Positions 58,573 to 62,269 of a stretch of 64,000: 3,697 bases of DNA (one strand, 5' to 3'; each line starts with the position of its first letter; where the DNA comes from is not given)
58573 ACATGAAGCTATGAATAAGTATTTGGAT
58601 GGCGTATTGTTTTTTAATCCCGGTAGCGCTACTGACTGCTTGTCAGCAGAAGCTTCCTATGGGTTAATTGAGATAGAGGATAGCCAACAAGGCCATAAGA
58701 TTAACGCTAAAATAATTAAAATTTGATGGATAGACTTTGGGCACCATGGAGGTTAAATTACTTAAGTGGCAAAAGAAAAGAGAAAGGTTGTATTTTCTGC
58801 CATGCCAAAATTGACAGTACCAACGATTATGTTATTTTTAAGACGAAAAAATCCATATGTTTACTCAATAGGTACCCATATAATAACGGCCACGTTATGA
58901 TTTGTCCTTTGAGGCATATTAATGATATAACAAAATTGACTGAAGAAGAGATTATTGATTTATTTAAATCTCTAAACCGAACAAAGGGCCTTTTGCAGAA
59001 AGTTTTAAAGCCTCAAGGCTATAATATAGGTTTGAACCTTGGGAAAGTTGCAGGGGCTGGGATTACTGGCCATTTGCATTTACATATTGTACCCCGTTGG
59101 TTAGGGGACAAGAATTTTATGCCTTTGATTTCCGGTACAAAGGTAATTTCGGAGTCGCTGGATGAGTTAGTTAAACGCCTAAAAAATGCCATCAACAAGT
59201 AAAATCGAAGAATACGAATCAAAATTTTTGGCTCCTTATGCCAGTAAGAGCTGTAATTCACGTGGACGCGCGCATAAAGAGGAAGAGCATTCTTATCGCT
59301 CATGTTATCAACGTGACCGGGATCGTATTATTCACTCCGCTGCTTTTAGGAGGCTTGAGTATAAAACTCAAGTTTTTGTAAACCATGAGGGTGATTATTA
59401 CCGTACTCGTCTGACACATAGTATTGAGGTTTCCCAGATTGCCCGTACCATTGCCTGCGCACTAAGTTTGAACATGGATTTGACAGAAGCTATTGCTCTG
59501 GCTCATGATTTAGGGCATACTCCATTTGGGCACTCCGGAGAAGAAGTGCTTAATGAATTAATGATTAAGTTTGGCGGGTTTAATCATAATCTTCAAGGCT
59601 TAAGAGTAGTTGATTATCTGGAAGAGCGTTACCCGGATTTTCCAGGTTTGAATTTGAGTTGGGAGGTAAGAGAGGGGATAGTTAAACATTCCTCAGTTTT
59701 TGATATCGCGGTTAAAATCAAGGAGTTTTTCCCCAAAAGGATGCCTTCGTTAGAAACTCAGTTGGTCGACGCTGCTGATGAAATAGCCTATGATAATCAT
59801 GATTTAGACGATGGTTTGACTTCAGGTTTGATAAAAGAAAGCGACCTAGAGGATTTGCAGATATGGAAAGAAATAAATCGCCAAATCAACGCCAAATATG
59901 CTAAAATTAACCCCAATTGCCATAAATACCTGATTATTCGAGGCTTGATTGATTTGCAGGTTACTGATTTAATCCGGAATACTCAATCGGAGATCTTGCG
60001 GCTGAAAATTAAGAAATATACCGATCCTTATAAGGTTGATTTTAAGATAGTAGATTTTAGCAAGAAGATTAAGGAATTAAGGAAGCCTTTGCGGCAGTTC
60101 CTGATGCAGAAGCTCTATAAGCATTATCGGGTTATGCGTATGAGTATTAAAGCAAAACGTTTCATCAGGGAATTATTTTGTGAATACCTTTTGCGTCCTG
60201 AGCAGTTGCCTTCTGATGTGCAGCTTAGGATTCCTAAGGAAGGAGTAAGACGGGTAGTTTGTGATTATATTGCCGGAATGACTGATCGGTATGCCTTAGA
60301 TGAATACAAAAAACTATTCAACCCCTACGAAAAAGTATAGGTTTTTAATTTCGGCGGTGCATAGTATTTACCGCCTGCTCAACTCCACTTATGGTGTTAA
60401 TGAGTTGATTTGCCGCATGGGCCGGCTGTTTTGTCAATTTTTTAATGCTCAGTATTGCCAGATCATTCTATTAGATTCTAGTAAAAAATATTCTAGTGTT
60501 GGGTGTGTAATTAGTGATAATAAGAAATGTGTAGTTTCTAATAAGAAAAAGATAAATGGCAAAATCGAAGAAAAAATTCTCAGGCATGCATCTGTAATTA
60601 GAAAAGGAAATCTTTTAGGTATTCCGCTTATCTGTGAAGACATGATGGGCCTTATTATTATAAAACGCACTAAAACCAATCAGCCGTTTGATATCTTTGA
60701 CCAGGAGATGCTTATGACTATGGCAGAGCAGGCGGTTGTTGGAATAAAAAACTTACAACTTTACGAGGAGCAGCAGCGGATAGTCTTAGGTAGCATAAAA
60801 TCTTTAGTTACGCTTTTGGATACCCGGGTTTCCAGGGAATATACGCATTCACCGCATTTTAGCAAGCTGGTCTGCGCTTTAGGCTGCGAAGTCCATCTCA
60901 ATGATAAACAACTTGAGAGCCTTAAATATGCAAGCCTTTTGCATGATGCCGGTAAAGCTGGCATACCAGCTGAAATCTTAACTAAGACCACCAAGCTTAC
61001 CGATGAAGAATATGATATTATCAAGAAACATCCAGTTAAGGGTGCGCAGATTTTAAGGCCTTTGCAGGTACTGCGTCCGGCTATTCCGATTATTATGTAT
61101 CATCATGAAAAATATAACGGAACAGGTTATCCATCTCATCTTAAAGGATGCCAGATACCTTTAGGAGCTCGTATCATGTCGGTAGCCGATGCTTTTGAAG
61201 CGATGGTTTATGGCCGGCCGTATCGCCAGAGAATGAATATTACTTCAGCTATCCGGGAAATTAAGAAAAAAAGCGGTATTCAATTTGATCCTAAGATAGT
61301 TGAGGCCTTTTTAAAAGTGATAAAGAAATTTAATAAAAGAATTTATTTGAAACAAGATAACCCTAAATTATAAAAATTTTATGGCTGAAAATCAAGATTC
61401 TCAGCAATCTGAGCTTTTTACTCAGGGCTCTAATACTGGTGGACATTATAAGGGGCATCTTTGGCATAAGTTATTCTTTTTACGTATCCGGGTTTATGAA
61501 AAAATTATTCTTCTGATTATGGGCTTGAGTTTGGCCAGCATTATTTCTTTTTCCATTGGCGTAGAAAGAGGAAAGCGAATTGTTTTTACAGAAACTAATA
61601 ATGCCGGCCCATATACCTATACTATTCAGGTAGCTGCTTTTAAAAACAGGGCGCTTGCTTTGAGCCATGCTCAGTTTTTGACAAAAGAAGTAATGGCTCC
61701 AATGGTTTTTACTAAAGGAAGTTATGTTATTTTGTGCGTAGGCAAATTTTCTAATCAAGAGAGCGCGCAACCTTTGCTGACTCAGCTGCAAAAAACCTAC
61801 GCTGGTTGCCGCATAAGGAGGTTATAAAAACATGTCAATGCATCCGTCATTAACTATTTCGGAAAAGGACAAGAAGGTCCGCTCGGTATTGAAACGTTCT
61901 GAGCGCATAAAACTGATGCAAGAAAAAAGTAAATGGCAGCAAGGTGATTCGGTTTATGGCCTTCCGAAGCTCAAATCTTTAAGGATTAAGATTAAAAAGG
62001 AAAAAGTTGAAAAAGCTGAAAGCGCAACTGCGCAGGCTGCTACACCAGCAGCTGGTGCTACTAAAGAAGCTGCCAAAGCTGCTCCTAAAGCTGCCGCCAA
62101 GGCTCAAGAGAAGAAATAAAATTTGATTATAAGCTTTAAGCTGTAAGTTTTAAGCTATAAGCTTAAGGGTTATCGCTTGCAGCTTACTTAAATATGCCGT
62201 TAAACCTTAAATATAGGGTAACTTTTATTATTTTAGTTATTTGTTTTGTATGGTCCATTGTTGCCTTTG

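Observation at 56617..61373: Overlapping five-gene operon: orphan Arch-type AAA+ ATPase followed by four distinct nucleotide phosphohydrolases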

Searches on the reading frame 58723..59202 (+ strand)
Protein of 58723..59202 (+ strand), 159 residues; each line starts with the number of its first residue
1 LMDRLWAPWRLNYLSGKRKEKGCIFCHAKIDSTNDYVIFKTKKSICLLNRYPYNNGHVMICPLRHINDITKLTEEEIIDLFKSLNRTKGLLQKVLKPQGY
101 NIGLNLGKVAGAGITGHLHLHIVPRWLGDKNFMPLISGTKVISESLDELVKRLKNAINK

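Call 4: search_protein_families(library=pfam, proteins=[window:58723-59202:+], max_evalue=0.01)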
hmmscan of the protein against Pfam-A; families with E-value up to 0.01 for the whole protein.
window:58723-59202:+ (159 aa): 4 families
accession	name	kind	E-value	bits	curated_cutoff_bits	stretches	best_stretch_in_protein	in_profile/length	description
PF01230.28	HIT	-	3.3e-15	56.9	21.5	1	35-125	6-95/98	HIT domain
PF11969.13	DcpS_C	-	4.9e-08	33.9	24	1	23-123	2-100/114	Scavenger mRNA decapping enzyme C-term binding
PF04677.20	CwfJ_C_1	-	4.1e-05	23.9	21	1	18-77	9-68/122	Protein similar to CwfJ C-terminus 1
PF19327.4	Ap4A_phos_N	-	0.00085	19.3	23.1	1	41-130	88-165/177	Ap4A phosphorylase N-terminal domain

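Call 5: search_protein_families(library=ncbifam, proteins=[window:58723-59202:+], max_evalue=0.01)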
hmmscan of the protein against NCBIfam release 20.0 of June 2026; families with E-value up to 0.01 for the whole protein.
window:58723-59202:+ (159 aa): 2 families
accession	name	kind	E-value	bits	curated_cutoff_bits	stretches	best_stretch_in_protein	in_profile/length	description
NF052622.1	ATPAdlTfActino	equivalog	1.1e-39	135.8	290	1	2-154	12-171/176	ATP adenylyltransferase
NF045834.1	M_plasma_HinT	exception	5.3e-09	36.9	130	1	36-124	13-100/102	histidine triad protein HinT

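Call 6: search_protein_families(library=padloc, proteins=[window:58723-59202:+], max_evalue=0.01)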
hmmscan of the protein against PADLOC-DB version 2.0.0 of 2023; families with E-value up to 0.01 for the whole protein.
window:58723-59202:+ (159 aa): 1 family
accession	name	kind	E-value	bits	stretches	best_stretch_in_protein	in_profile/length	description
PDLC00441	ThsC2|ThsC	-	5.3e-11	40.5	1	19-123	10-113/148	HIT family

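Call 55: search_solved_structures(query=window:58723-59202:+, max_evalue=0.00001)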
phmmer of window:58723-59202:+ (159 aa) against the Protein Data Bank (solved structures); distinct sequences matched with E-value up to 0.00001: 20.
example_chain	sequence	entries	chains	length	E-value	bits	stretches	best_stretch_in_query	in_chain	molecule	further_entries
6af2_A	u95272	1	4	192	4.1e-31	111.2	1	2-149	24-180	HIT domain-containing protein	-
3ano_A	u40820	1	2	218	4.2e-31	111.2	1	2-148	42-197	AP-4-A phosphorylase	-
3wo5_A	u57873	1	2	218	8e-31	110.3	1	2-148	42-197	AP-4-A phosphorylase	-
2eo4_A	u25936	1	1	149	1.1e-14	57.8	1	23-148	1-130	150aa long hypothetical histidine triad nucleotide-binding protein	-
9uch_A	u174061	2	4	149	3.6e-14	56.1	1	36-130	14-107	Bis(5'-adenosyl)-triphosphatase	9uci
1fhi_A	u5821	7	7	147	3.8e-13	52.8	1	36-130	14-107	FRAGILE HISTIDINE TRIAD PROTEIN | FRAGILE HISTIDINE PROTEIN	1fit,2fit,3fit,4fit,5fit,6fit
2fhi_A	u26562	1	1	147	3.7e-12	49.6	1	36-130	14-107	FRAGILE HISTIDINE TRIAD PROTEIN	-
7p8p_A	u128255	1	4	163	4.7e-12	49.2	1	36-130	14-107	Bis(5'-adenosyl)-triphosphatase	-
1ems_A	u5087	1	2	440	6.7e-12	48.7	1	17-130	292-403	NIT-FRAGILE HISTIDINE TRIAD FUSION PROTEIN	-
3l7x_A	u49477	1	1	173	1.3e-10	44.6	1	16-131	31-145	Putative Hit-like protein involved in cell-cycle regulation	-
3o0m_A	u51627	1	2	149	2.1e-10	43.9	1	22-131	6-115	HIT family protein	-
3imi_A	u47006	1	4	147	3.2e-09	40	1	21-133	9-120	HIT family protein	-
1y23_A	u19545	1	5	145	8.4e-09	38.7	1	21-127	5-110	Histidine triad protein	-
3r6f_A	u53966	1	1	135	1.3e-08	38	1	20-152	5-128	HIT family protein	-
3oj7_A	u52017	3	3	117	3.9e-08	36.5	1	22-123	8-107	Putative histidine triad family protein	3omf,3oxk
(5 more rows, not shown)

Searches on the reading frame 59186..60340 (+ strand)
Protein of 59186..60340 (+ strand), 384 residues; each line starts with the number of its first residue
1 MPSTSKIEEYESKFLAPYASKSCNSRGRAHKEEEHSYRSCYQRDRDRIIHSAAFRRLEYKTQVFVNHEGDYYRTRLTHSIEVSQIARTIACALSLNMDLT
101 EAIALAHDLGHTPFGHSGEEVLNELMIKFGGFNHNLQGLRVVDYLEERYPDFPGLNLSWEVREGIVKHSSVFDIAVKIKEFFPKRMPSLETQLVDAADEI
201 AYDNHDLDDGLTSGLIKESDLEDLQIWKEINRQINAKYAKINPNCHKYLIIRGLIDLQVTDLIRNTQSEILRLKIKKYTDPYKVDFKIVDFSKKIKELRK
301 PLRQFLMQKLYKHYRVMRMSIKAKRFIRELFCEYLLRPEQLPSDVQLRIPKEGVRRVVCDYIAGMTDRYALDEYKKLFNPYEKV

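Call 4: search_protein_families(library=pfam, proteins=[window:59186-60340:+], max_evalue=0.01)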
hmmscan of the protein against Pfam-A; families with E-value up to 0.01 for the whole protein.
window:59186-60340:+ (384 aa): 2 families
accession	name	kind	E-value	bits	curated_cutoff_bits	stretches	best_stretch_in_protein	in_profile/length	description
PF13286.11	HD_assoc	-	5.5e-26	91.4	22.2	1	289-376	1-91/91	Phosphohydrolase-associated domain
PF01966.28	HD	-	1.1e-16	61.5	22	1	75-202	1-115/116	HD domain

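Call 5: search_protein_families(library=ncbifam, proteins=[window:59186-60340:+], max_evalue=0.01)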
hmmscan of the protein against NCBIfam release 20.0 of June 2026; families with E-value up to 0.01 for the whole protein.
window:59186-60340:+ (384 aa): 14 families
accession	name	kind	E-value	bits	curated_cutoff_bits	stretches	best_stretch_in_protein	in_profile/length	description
NF002326.0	PRK01286.1-1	equivalog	1.7e-155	518.1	390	1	12-382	6-377/379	deoxyguanosinetriphosphate triphosphohydrolase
NF002328.0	PRK01286.1-3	equivalog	2e-114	382.7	467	1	10-379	10-398/404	deoxyguanosinetriphosphate triphosphohydrolase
NF002327.0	PRK01286.1-2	equivalog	4.9e-111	371.1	393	1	5-380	6-339/345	deoxyguanosinetriphosphate triphosphohydrolase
NF002330.0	PRK01286.1-5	equivalog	8.9e-102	341.1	511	1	15-378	2-376/384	deoxyguanosinetriphosphate triphosphohydrolase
TIGR01353.1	dGTP_triPase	subfamily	1.1e-90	305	152.35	2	38-176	2-151/389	dGTP triphosphohydrolase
NF002329.0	PRK01286.1-4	equivalog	4.5e-84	282.6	494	1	5-380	5-337/342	deoxyguanosinetriphosphate triphosphohydrolase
NF041026.1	antiphage_dGTPase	exception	1.1e-74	252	400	2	26-175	4-163/425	anti-phage deoxyguanosine triphosphatase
NF003701.1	PRK05318.1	subfamily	3.1e-64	217.4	383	2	29-179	8-169/426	anti-phage deoxyguanosine triphosphatase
NF002829.0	PRK03007.1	equivalog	4.6e-58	197.1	385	1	26-244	15-258/425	deoxyguanosinetriphosphate triphosphohydrolase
NF002205.0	PRK01096.1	equivalog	6.1e-36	124.4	439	2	28-124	15-127/444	deoxyguanosinetriphosphate triphosphohydrolase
NF003429.0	PRK04926.1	equivalog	6.9e-30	104.3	405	2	28-125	19-135/500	dGTPase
TIGR00277.1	HDIG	domain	3.6e-05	23.6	27.6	1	76-143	6-66/84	HDIG domain-containing metalloprotein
TIGR03319.1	RNase_Y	equivalog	0.0011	17.6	454.35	1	71-111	326-366/514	ribonuclease Y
NF045665.1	NTPtran_DVU1551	equivalog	0.0075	15.3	315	0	73-117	216-265/359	DVU_1551 family NTP transferase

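Call 6: search_protein_families(library=padloc, proteins=[window:59186-60340:+], max_evalue=0.01)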
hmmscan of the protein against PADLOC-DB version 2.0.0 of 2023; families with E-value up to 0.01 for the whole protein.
window:59186-60340:+ (384 aa): 2 families
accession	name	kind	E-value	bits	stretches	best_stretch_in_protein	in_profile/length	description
PDLC02374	dGTPase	-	1.7e-102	341.7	1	23-380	27-373/395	-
PDLC01254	Cas3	-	0.0065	14.7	0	72-257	6-152/164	CAS-I; effector_G3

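Call 56: search_solved_structures(query=window:59186-60340:+, max_evalue=1e-10)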
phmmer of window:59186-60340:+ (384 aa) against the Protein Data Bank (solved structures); distinct sequences matched with E-value up to 1e-10: 17.
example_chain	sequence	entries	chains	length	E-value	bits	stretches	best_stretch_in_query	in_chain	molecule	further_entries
2dqb_A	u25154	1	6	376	7.8e-104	351.1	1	7-377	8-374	Deoxyguanosinetriphosphate triphosphohydrolase, putative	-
7lwz_B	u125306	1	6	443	1e-42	150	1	29-172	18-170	Deoxyguanosinetriphosphate triphosphohydrolase-like protein 1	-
9p8w_A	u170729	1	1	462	7.1e-39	137.3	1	35-179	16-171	Deoxyguanosinetriphosphate triphosphohydrolase-like protein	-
9vwa_A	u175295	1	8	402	4e-38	134.9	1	30-379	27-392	Deoxyguanosinetriphosphate triphosphohydrolase-like protein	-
9vwc_A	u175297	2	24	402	6.1e-37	131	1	30-379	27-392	Deoxyguanosinetriphosphate triphosphohydrolase-like protein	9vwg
2pgs_A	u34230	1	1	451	1.2e-19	74.1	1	30-124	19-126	Putative deoxyguanosinetriphosphate triphosphohydrolase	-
4x9e_A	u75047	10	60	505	8.9e-19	71.2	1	32-124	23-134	Deoxyguanosinetriphosphate triphosphohydrolase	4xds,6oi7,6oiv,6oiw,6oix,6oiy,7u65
7tu0_A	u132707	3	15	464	1.4e-18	70.6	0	32-90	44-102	dGTP triphosphohydrolase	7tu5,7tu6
3bg2_A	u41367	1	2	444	1.4e-18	70.5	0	32-90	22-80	DGTP triphosphohydrolase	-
7tu1_A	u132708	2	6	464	7.8e-18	68.1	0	32-90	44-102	dGTP triphosphohydrolase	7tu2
7tu7_A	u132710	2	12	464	2.5e-17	66.5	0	32-90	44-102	dGTP triphosphohydrolase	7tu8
7tu3_A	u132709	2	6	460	1.1e-16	64.3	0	32-90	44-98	dGTP triphosphohydrolase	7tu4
7w1f_A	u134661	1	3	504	2.2e-15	60.1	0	41-125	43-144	Probable deoxyguanosinetriphosphate triphosphohydrolase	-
9p8t_A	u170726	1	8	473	2.5e-15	59.9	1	32-128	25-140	DNTP triphosphohydrolase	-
9p8s_A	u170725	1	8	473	4.2e-15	59.1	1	32-128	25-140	DNTP triphosphohydrolase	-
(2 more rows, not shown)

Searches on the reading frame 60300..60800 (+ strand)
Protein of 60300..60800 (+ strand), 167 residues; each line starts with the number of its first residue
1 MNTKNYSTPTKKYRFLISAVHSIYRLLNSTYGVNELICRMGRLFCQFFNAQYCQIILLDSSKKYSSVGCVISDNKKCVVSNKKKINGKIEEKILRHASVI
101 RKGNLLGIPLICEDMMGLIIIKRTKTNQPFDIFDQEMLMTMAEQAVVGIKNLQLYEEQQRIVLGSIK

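Call 37: search_protein_families(library=pfam, proteins=[window:60300-60800:+], max_evalue=1)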
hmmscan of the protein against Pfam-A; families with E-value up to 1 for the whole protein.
window:60300-60800:+ (167 aa): 3 families
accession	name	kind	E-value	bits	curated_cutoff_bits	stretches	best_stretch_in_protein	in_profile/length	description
PF01590.32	GAF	-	0.0029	18.6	22.4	1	67-147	55-131/133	GAF domain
PF13185.12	GAF_2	-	0.0057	17.3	28.6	1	67-149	57-135/136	GAF domain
PF13492.12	GAF_3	-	0.042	14.7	27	1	95-151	73-129/129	GAF domain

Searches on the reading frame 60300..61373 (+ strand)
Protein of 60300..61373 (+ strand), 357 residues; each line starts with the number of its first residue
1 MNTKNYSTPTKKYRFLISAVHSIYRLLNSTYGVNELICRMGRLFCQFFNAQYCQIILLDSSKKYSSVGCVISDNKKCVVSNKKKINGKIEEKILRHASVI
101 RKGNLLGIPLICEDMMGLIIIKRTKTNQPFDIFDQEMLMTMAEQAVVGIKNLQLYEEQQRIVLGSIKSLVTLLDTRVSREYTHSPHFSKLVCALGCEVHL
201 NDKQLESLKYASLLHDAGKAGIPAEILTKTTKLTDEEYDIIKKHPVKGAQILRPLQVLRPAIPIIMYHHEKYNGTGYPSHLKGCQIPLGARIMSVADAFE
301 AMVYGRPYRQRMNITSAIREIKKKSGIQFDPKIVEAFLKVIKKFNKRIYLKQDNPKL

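Call 4: search_protein_families(library=pfam, proteins=[window:60300-61373:+], max_evalue=0.01)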
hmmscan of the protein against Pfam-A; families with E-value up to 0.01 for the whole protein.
window:60300-61373:+ (357 aa): 2 families
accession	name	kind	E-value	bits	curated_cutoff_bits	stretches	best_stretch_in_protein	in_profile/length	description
PF13487.12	HD_5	-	1.6e-40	139.1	27.2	1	169-333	3-170/170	HD domain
PF01966.28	HD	-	1.7e-15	57.8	22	1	186-302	7-116/116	HD domain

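Call 5: search_protein_families(library=ncbifam, proteins=[window:60300-61373:+], max_evalue=0.01)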
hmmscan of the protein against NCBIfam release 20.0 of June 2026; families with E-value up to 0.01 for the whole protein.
window:60300-61373:+ (357 aa): 3 families
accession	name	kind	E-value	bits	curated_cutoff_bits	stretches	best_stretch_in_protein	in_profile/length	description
NF053512.1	nitric_RR_NosR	exception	2.8e-42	145.2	400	1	154-347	166-360/422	response regulator c-di-GMP phosphodiesterase, NosR family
TIGR00277.1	HDIG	domain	8.2e-06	25.6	27.6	1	181-271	6-84/84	HDIG domain-containing metalloprotein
NF041606.1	dguan_cyc_DgcA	equivalog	0.0088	15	370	0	74-167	95-187/340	diguanylate cyclase DgcA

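Call 6: search_protein_families(library=padloc, proteins=[window:60300-61373:+], max_evalue=0.01)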
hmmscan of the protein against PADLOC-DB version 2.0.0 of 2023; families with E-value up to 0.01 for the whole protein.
window:60300-61373:+ (357 aa): 0 families

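Call 57: search_solved_structures(query=window:60300-61373:+, max_evalue=1e-10)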
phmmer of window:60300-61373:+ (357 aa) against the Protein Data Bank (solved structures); distinct sequences matched with E-value up to 1e-10: 5.
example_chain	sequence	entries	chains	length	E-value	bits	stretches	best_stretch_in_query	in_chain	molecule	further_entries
4mcw_A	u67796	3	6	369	1.1e-33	120.1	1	101-343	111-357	Metal dependent phosphohydrolase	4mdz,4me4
5z7c_A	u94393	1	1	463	2.8e-32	115.5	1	181-337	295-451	3'3'-cGAMP-specific phosphodiesterase 3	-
9rbz_A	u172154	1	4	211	3.1e-26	95.6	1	155-341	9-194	HD domain/sensory box protein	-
9rc0_A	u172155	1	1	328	8.2e-26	94.2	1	154-341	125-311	HD domain/sensory box protein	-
4r8z_A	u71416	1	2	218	3.6e-19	72.4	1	164-344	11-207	Cyclic di-GMP phosphodiesterase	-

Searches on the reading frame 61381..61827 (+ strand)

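Call 4: search_protein_families(library=pfam, proteins=[window:61381-61827:+], max_evalue=0.01)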
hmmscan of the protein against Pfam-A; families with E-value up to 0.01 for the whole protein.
window:61381-61827:+ (148 aa): 1 family
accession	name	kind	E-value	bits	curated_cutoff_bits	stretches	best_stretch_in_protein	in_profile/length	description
PF05036.18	SPOR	-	2.2e-09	37.9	21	1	77-143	2-72/76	SPOR domain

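Call 5: search_protein_families(library=ncbifam, proteins=[window:61381-61827:+], max_evalue=0.01)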
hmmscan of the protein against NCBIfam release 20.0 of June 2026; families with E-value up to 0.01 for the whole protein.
window:61381-61827:+ (148 aa): 1 family
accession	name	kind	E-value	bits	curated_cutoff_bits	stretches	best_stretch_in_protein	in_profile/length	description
NF047735.1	MPL36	exception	6.1e-06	26.1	430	1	70-144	226-301/305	RlpA family plasminogen-binding lipoprotein MPL36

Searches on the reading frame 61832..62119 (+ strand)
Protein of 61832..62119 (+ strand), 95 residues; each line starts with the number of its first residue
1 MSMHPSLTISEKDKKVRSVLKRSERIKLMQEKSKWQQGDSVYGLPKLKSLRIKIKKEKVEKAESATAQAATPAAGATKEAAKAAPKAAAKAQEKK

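Call 4: search_protein_families(library=pfam, proteins=[window:61832-62119:+], max_evalue=0.01)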
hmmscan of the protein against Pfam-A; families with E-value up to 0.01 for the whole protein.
window:61832-62119:+ (95 aa): 0 families

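Call 5: search_protein_families(library=ncbifam, proteins=[window:61832-62119:+], max_evalue=0.01)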
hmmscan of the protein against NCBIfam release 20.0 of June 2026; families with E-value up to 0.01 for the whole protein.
window:61832-62119:+ (95 aa): 1 family
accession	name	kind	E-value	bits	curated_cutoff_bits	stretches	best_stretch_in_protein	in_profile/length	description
TIGR04137.1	Chlam_Ver_rRNA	hypoth_equivalog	4.8e-18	64.8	50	1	1-48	1-48/50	small basic protein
